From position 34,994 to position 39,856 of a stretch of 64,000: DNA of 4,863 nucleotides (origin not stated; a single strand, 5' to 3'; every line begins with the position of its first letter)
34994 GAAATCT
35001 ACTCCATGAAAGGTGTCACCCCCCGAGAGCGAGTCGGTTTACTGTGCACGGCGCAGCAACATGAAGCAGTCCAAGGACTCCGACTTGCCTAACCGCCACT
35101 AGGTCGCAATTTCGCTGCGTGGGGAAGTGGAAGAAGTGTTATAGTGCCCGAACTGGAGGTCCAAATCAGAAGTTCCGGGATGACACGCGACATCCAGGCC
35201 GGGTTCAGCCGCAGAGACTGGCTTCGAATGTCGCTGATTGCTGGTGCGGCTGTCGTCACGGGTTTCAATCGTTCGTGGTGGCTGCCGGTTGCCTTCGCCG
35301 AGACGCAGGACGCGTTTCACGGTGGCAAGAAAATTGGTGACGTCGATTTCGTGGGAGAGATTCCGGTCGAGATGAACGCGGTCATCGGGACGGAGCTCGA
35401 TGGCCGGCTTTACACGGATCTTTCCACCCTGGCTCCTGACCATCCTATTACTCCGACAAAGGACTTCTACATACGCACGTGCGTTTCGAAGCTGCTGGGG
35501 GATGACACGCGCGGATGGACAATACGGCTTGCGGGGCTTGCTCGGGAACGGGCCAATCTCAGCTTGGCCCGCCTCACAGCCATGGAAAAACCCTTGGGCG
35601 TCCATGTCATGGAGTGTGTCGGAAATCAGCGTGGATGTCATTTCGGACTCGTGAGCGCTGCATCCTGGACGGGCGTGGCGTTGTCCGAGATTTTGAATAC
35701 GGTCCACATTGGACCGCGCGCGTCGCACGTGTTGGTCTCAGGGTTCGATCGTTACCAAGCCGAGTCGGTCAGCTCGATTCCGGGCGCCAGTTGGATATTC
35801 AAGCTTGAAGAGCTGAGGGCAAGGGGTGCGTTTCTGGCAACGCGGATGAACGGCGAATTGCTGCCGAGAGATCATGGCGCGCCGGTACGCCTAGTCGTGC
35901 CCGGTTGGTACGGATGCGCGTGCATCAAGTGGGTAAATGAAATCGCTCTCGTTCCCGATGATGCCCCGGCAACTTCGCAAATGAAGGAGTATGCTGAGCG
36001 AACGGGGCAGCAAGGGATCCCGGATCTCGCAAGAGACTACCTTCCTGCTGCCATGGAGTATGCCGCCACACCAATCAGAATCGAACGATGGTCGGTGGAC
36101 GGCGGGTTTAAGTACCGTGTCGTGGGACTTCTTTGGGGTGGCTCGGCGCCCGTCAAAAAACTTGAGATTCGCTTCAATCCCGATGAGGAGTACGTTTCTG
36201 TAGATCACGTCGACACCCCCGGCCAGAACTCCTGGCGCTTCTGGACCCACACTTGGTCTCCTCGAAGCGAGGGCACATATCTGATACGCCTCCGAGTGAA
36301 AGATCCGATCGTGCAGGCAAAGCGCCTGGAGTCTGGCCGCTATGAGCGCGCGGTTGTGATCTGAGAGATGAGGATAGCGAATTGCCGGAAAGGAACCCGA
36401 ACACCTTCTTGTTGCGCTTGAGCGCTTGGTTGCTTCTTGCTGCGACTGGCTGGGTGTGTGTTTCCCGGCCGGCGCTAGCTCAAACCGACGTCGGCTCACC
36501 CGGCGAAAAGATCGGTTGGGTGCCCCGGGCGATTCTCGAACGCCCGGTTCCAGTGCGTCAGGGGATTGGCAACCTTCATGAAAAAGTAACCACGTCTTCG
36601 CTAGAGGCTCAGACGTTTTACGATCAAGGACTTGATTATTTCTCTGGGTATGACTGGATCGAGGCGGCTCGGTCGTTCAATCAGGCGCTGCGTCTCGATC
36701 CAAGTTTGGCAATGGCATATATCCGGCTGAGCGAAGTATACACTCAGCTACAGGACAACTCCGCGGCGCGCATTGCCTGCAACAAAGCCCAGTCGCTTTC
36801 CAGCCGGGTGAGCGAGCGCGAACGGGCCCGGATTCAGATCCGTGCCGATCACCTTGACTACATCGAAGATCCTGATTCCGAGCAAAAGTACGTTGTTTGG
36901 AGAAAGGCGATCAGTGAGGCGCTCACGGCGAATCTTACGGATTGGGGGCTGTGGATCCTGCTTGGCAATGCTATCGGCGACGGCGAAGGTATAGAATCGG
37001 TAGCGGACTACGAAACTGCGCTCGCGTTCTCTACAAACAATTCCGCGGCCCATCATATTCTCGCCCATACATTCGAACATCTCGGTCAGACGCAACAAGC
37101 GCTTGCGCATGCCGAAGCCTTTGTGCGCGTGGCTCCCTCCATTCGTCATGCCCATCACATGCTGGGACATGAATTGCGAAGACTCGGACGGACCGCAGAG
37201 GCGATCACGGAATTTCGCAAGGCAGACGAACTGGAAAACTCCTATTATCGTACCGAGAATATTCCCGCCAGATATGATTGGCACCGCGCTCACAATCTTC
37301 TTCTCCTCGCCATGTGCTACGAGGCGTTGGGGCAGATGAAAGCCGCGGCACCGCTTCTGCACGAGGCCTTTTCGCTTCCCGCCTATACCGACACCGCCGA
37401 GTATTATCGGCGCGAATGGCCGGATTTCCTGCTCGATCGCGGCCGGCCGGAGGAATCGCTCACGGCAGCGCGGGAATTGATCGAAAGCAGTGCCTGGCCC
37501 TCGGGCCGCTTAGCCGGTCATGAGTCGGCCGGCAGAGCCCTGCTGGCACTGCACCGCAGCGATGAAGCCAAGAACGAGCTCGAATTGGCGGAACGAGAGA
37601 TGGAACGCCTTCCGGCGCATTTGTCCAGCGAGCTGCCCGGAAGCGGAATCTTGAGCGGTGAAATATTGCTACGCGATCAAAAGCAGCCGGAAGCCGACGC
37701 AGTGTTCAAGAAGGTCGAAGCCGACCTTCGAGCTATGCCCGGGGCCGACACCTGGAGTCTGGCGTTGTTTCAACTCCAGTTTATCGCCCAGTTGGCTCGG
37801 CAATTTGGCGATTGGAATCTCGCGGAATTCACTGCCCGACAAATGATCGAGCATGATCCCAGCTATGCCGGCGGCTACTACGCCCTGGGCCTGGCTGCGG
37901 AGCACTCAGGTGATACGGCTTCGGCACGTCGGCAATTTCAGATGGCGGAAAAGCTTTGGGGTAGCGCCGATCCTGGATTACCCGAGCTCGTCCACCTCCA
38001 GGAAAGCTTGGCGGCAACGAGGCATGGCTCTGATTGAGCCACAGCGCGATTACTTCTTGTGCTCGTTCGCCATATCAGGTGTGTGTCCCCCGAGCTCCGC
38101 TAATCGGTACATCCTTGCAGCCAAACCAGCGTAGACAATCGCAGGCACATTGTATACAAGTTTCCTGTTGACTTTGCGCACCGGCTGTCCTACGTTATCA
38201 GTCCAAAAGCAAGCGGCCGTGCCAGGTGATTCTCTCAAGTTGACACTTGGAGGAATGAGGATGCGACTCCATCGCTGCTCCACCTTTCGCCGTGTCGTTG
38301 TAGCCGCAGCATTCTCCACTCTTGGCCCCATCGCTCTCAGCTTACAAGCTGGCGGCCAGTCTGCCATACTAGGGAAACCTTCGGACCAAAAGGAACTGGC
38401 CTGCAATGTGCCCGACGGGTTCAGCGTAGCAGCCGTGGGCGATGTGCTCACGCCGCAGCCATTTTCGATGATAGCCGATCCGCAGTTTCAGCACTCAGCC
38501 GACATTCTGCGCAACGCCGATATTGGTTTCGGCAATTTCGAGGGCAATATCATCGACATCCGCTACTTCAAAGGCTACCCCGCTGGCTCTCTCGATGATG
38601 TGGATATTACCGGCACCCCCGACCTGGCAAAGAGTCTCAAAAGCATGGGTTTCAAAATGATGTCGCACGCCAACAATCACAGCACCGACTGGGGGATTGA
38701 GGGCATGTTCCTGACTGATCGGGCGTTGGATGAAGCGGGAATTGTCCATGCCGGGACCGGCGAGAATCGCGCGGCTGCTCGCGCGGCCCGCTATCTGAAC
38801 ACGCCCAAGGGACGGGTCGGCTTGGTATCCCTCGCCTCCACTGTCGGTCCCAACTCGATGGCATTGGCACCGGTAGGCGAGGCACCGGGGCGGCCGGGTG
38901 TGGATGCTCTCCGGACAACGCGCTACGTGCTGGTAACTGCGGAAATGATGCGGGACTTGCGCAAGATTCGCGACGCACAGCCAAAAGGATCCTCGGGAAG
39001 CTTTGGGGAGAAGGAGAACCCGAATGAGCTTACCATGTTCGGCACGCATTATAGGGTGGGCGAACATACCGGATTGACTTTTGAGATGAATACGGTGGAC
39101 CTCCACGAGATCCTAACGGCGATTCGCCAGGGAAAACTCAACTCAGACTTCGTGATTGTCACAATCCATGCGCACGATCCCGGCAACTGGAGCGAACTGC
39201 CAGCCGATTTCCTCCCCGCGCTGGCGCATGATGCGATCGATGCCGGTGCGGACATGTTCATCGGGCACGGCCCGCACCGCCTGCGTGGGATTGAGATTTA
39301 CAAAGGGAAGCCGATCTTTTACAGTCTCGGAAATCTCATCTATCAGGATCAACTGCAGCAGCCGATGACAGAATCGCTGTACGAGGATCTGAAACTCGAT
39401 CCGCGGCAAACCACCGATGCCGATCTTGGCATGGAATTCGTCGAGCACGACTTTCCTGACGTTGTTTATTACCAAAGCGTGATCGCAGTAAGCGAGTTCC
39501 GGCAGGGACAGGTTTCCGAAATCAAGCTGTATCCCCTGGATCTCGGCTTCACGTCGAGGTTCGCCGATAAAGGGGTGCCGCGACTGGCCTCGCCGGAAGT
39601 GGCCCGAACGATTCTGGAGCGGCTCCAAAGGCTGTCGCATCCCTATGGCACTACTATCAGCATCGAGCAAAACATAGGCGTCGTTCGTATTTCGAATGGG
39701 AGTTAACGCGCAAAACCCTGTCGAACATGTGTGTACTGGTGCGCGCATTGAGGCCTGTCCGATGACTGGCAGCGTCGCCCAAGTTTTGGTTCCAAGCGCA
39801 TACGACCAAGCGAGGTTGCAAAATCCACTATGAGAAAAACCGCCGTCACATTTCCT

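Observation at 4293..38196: Seven copies of a fixed-geometry bipartite site (GTAYAC-N15-GTRTAC) fused to a sigma70-like promoter, upstream of non-homologous transport and peptidase genes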

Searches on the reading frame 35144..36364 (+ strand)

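Call 7: search_protein_families(library=pfam, proteins=[window:35144-36364:+])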
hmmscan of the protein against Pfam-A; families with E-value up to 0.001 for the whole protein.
window:35144-36364:+ (406 aa): 1 family
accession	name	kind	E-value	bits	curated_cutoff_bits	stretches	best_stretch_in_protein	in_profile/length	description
PF00174.25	Oxidored_molyb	-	2.8e-35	121.8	24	1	121-275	8-166/169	Oxidoreductase molybdopterin binding domain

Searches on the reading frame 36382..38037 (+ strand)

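Call 7: search_protein_families(library=pfam, proteins=[window:36382-38037:+])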
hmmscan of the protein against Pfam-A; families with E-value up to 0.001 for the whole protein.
window:36382-38037:+ (551 aa): 12 families
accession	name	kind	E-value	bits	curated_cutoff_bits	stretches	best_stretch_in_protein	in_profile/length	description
PF07719.23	TPR_2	-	3.6e-20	70.8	27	0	77-108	2-33/34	Tetratricopeptide repeat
PF13181.12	TPR_8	-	1.1e-16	60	25.7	1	257-286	3-32/34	Tetratricopeptide repeat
PF13432.12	TPR_16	-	2.6e-14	53.8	32.7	1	80-137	1-58/65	Tetratricopeptide repeat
PF13414.12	TPR_11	-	1.3e-12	47.6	26.8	0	83-123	1-41/42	TPR repeat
PF13428.12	TPR_14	-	4.2e-12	45.9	23.5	0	222-262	2-42/44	Tetratricopeptide repeat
PF13431.12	TPR_17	-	2.5e-11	43.4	24.4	0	210-241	2-33/34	Tetratricopeptide repeat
PF00515.34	TPR_1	-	5.1e-09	36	27.8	0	78-108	3-33/34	Tetratricopeptide repeat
PF14559.12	TPR_19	-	1.6e-08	35.2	25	0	91-135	6-50/68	Tetratricopeptide repeat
PF13424.12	TPR_12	-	2e-05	25.1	30.1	0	222-281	4-71/77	Tetratricopeptide repeat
PF13174.12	TPR_6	-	0.00011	23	26.3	0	306-327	3-24/33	Tetratricopeptide repeat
PF13176.12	TPR_7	-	0.00026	21.3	27.9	0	306-328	2-24/36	Tetratricopeptide repeat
PF12569.14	NatA_aux_su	-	0.0006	19.3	33.3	0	456-525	186-255/515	N-terminal acetyltransferase A, auxiliary subunit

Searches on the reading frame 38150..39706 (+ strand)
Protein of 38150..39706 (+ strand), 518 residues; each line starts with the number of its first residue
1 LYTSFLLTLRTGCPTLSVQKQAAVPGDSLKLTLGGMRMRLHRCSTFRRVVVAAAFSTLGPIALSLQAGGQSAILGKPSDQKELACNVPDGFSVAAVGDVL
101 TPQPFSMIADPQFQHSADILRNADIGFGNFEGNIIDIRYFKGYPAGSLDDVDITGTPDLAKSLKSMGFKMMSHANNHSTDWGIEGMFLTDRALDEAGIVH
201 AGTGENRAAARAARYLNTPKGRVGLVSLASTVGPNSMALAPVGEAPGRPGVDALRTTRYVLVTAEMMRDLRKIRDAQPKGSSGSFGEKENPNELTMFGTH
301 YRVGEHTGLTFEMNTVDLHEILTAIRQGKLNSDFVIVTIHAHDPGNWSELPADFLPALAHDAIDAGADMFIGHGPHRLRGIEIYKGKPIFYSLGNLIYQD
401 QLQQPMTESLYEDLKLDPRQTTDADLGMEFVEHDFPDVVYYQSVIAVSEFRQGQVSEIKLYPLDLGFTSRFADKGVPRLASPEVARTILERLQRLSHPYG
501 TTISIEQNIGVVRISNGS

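Call 8: search_protein_families(library=pfam, proteins=[window:38150-39706:+])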
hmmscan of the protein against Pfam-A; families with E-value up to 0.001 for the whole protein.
window:38150-39706:+ (518 aa): 1 family
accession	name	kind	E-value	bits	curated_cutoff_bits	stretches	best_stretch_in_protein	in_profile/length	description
PF09587.15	PGA_cap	-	4e-51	174.4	27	1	93-398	2-253/255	Bacterial capsule synthesis protein PGA_cap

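Call 46: search_protein_families(library=ncbifam, proteins=[window:38150-39706:+], max_evalue=0.00001)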
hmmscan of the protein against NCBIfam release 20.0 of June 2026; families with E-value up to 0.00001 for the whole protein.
window:38150-39706:+ (518 aa): 1 family
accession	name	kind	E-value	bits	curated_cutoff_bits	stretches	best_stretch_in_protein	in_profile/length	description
NF038314.1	epimerase_MslH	equivalog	6.3e-77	258.8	700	1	92-507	5-429/439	lasso peptide C-terminal Trp epimerase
